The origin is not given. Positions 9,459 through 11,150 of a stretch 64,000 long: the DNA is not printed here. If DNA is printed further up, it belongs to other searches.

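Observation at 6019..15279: CUT1 'sugar-type' ABC importer apparently co-transcribed with a secreted SNase-OB nuclease and a multi-OB-fold lipoprotein: a candidate extracellular-DNA capture/degradation/uptake operon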

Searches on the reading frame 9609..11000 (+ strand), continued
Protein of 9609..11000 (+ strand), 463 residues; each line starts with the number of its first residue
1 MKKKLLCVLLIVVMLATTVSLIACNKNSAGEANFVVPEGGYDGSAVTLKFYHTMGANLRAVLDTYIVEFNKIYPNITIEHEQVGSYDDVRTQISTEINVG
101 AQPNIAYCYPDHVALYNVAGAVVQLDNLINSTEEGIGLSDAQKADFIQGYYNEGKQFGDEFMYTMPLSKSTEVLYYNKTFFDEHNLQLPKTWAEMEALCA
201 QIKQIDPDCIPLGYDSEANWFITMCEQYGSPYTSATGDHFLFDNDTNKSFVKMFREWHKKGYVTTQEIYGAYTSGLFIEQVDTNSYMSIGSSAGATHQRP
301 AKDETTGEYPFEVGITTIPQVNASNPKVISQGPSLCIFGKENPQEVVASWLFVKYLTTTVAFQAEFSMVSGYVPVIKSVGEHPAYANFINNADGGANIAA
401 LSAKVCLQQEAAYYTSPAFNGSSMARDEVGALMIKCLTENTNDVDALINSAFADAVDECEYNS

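Call 97: search_solved_structures(query=A4, max_evalue=1e-30, show_alignments=1)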
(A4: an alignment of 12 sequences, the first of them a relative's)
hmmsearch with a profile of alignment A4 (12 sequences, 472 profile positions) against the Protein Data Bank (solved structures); distinct sequences matched with E-value up to 1e-30: 0.

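Call 98: search_solved_structures(query=A3, max_evalue=1e-37, show_alignments=1)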
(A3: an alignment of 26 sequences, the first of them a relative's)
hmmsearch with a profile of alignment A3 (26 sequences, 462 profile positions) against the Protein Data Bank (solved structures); distinct sequences matched with E-value up to 1e-37: 10.
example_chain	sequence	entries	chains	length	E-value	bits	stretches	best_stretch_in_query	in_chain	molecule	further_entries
7c0f_A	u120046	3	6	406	6.1e-39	137.2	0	40-401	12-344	Sugar ABC transporter, periplasmic sugar-binding protein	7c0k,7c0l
7c0x_A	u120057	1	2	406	6.3e-39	137.1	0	40-401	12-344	Sugar ABC transporter, periplasmic sugar-binding protein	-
7c0r_A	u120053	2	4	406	7.5e-39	136.9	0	40-401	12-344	Sugar ABC transporter, periplasmic sugar-binding protein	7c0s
7c0v_A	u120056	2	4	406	1.7e-38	135.7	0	40-401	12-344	Sugar ABC transporter, periplasmic sugar-binding protein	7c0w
7c0t_A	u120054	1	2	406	1.8e-38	135.6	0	40-401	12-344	Sugar ABC transporter, periplasmic sugar-binding protein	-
7c0y_A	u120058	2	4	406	3.3e-38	134.7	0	40-401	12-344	Sugar ABC transporter, periplasmic sugar-binding protein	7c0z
7c0u_A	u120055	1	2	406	3.5e-38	134.6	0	40-401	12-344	Sugar ABC transporter, periplasmic sugar-binding protein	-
7c0o_A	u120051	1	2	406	3.9e-38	134.5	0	40-401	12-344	Sugar ABC transporter, periplasmic sugar-binding protein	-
7c14_A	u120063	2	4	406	6.8e-38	133.7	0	40-401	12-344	Sugar ABC transporter, periplasmic sugar-binding protein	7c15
7c16_A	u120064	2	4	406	9.1e-38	133.3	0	40-401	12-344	Sugar ABC transporter, periplasmic sugar-binding protein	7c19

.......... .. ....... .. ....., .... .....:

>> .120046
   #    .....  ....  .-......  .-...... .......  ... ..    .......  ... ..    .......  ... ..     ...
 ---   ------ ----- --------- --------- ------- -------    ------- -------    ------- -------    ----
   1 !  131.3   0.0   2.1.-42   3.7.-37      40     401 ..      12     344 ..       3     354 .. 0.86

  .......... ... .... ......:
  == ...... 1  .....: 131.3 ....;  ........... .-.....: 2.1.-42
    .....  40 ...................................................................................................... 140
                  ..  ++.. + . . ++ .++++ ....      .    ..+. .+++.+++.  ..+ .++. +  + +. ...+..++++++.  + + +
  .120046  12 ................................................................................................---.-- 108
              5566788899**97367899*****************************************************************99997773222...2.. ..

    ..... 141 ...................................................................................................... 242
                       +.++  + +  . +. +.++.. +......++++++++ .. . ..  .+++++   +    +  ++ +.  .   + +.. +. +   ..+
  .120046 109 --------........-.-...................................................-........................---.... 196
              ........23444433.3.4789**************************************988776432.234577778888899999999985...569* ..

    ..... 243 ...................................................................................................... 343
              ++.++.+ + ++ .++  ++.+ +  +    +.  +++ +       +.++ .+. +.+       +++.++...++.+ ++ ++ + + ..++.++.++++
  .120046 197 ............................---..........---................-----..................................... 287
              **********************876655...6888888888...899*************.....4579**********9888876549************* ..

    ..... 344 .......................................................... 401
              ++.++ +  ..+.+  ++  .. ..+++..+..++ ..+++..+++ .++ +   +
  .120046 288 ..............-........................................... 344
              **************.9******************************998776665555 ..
